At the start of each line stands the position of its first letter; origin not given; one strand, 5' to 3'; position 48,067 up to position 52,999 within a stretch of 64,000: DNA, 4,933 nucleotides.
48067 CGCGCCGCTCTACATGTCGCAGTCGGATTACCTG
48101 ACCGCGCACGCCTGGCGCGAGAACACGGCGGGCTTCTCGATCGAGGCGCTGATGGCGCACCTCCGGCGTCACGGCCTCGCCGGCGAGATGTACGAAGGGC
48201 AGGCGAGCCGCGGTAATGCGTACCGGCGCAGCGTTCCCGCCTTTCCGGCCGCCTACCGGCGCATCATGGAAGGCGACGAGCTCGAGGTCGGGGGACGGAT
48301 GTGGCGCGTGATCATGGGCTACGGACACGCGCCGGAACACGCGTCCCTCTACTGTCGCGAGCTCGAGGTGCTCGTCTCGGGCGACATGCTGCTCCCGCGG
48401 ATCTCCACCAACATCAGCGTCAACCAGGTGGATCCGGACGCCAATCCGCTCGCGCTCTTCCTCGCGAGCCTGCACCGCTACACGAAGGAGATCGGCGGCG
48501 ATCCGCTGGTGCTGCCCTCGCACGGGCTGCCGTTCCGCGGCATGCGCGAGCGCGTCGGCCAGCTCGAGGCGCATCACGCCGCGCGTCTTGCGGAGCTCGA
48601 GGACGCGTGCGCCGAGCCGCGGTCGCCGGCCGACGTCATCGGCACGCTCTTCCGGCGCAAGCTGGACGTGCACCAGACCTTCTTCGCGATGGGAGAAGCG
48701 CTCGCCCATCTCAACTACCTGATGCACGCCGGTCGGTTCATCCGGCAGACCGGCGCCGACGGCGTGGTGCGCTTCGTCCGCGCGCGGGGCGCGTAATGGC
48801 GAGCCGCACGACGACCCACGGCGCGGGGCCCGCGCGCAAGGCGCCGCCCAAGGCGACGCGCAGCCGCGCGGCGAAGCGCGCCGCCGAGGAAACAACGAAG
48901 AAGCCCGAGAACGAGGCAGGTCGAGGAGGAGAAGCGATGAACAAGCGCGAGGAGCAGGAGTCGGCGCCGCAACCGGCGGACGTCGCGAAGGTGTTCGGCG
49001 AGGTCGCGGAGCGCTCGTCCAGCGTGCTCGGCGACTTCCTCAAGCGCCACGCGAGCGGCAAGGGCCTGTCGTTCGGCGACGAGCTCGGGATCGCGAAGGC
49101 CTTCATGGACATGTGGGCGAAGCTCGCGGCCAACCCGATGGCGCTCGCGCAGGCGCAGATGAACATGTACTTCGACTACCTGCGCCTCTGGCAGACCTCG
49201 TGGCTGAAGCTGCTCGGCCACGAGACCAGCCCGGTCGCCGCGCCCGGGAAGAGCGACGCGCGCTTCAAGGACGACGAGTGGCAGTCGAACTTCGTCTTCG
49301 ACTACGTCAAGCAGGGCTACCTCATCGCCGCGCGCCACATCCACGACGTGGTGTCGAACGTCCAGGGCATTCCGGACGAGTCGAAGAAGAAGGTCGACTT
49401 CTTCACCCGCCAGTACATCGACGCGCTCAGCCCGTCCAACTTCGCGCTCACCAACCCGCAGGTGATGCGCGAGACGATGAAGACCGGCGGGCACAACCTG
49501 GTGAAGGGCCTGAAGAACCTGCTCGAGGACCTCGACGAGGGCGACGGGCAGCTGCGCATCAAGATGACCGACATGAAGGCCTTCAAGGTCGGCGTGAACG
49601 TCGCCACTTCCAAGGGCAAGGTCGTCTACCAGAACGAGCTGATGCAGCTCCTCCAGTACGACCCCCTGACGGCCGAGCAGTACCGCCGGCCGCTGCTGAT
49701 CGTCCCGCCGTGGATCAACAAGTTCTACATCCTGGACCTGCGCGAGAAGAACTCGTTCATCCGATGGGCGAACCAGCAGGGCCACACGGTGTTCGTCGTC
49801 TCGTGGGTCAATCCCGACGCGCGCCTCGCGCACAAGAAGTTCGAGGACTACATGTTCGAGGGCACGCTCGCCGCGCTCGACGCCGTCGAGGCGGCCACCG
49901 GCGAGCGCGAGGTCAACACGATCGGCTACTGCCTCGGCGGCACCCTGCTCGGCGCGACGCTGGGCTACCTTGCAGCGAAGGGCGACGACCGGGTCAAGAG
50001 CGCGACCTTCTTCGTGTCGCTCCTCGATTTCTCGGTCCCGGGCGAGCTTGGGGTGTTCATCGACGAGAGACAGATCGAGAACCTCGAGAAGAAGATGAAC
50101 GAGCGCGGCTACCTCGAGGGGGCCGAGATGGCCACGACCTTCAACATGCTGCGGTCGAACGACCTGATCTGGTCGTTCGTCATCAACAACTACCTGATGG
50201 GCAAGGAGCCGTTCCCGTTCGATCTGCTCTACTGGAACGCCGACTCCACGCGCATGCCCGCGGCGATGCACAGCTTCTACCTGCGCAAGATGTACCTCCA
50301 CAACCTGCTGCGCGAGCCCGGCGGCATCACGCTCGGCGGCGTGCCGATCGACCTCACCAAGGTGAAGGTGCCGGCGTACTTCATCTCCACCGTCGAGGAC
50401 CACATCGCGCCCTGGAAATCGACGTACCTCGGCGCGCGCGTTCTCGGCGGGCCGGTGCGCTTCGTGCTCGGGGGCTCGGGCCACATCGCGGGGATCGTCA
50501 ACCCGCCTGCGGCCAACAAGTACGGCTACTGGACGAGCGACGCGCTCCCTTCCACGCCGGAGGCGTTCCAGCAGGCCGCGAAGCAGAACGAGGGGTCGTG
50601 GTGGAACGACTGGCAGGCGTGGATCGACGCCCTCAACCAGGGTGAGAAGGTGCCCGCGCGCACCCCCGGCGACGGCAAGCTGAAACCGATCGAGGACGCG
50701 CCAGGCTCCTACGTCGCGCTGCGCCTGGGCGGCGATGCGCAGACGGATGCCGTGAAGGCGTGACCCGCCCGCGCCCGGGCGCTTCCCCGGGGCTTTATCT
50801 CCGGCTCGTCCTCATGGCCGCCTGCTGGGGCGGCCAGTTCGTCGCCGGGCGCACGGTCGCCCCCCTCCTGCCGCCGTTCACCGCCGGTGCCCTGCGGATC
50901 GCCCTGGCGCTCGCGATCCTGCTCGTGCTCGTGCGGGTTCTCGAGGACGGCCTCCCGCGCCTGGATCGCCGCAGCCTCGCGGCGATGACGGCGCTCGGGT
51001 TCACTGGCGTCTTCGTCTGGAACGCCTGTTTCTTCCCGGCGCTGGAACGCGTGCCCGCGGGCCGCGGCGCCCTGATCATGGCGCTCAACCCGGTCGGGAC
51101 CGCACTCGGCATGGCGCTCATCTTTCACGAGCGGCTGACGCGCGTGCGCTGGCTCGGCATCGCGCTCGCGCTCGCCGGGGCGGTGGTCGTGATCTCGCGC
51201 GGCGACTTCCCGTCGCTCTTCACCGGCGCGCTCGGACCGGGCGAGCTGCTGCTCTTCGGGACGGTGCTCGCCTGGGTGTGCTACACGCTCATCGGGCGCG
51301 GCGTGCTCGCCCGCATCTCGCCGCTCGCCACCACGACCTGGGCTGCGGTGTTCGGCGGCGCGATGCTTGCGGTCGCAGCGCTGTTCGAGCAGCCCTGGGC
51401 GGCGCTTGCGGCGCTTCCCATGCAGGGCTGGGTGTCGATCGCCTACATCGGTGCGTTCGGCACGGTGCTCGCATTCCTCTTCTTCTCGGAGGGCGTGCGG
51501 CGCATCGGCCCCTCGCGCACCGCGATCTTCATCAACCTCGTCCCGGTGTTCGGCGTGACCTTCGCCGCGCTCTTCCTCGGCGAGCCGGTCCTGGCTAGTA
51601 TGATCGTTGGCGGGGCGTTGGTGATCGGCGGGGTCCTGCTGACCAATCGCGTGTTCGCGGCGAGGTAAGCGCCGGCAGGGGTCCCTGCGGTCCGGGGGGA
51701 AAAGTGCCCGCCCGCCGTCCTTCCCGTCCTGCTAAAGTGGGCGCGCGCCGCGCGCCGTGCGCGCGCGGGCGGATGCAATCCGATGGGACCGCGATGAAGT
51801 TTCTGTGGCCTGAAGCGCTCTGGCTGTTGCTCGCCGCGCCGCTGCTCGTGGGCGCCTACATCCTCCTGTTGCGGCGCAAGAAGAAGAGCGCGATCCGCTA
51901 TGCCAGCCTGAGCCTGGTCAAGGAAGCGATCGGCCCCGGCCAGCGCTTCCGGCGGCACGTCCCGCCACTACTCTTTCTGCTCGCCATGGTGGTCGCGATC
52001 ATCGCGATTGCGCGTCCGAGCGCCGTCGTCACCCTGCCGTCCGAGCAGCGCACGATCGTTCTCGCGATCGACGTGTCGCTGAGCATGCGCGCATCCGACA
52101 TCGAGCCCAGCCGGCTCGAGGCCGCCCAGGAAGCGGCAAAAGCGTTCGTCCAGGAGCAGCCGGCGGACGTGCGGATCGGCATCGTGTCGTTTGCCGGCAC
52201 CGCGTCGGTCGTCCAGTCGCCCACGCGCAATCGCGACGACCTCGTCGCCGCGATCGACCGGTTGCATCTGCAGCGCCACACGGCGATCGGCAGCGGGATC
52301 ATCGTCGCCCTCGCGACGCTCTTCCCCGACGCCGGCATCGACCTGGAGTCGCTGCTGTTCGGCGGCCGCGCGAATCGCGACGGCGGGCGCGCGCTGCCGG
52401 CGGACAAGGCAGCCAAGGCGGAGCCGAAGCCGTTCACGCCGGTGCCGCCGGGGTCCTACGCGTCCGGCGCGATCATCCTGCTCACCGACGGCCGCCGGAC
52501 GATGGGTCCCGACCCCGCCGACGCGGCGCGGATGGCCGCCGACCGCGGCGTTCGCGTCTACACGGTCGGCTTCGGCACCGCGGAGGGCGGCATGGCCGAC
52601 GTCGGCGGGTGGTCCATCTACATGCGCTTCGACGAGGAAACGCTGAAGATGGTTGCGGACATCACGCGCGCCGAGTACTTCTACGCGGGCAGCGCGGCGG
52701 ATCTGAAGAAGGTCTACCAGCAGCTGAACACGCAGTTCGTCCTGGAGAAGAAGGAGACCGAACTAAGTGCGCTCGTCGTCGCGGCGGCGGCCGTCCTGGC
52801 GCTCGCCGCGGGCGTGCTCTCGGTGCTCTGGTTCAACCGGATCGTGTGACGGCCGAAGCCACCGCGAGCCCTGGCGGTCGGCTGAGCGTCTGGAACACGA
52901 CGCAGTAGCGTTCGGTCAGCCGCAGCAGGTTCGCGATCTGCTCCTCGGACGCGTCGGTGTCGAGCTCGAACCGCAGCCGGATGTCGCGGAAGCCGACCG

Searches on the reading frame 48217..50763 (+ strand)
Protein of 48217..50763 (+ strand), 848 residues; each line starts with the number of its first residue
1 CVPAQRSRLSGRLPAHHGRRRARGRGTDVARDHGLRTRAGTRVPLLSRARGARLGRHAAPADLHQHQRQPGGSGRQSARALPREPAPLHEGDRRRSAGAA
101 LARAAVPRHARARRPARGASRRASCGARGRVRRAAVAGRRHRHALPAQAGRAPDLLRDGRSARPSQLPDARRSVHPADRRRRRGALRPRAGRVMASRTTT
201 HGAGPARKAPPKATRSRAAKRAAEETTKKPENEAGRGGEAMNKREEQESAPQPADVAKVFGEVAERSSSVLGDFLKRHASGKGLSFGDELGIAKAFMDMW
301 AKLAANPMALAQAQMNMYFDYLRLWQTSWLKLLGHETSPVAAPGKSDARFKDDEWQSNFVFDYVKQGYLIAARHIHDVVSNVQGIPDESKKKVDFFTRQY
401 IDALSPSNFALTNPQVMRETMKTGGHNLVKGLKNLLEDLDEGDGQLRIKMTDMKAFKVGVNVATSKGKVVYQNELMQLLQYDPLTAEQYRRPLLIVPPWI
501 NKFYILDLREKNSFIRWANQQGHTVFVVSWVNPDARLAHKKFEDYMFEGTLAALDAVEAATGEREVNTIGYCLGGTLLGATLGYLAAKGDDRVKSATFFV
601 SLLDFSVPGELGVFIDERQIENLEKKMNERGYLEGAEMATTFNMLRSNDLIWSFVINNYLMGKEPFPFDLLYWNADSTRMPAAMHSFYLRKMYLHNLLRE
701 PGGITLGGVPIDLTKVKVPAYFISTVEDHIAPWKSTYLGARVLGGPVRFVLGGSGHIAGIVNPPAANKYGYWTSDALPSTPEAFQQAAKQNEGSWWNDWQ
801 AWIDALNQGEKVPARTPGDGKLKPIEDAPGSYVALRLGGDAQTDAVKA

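Call 34: search_protein_families(library=ncbifam, proteins=[window:48217-50763:+], max_evalue=1e-20)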
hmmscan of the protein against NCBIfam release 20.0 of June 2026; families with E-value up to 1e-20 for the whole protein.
window:48217-50763:+ (848 aa): 3 families
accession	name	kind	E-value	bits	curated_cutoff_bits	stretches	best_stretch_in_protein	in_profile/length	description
TIGR01838.1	PHA_synth_I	subfamily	2e-233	775.7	622.65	1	304-834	2-531/532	class I poly(R)-hydroxyalkanoic acid synthase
TIGR01839.1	PHA_synth_II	subfamily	4.6e-140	467.3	855.4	1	341-836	70-560/560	class II poly(R)-hydroxyalkanoic acid synthase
TIGR01836.1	PHA_synth_III_C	subfamily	4.1e-33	114.8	365.3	1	438-739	11-309/350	class III poly(R)-hydroxyalkanoic acid synthase subunit PhaC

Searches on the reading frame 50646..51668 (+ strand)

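Call 34: search_protein_families(library=ncbifam, proteins=[window:50646-51668:+], max_evalue=1e-20)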
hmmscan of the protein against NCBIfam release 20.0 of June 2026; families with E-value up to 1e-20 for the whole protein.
window:50646-51668:+ (340 aa): 1 family
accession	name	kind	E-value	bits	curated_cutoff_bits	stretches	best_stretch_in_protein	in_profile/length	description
TIGR00950.1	2A78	equivalog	4.7e-23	81.9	230.2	1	61-331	1-264/264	carboxylate/amino acid/amine transporter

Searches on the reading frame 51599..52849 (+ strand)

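Call 34: search_protein_families(library=ncbifam, proteins=[window:51599-52849:+], max_evalue=1e-20)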
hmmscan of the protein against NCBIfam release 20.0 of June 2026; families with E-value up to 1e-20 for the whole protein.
window:51599-52849:+ (416 aa): 1 family
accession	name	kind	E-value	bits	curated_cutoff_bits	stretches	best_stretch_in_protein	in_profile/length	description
NF010238.0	PRK13685.1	subfamily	8.6e-64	215.7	432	1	68-240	14-186/335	hypothetical protein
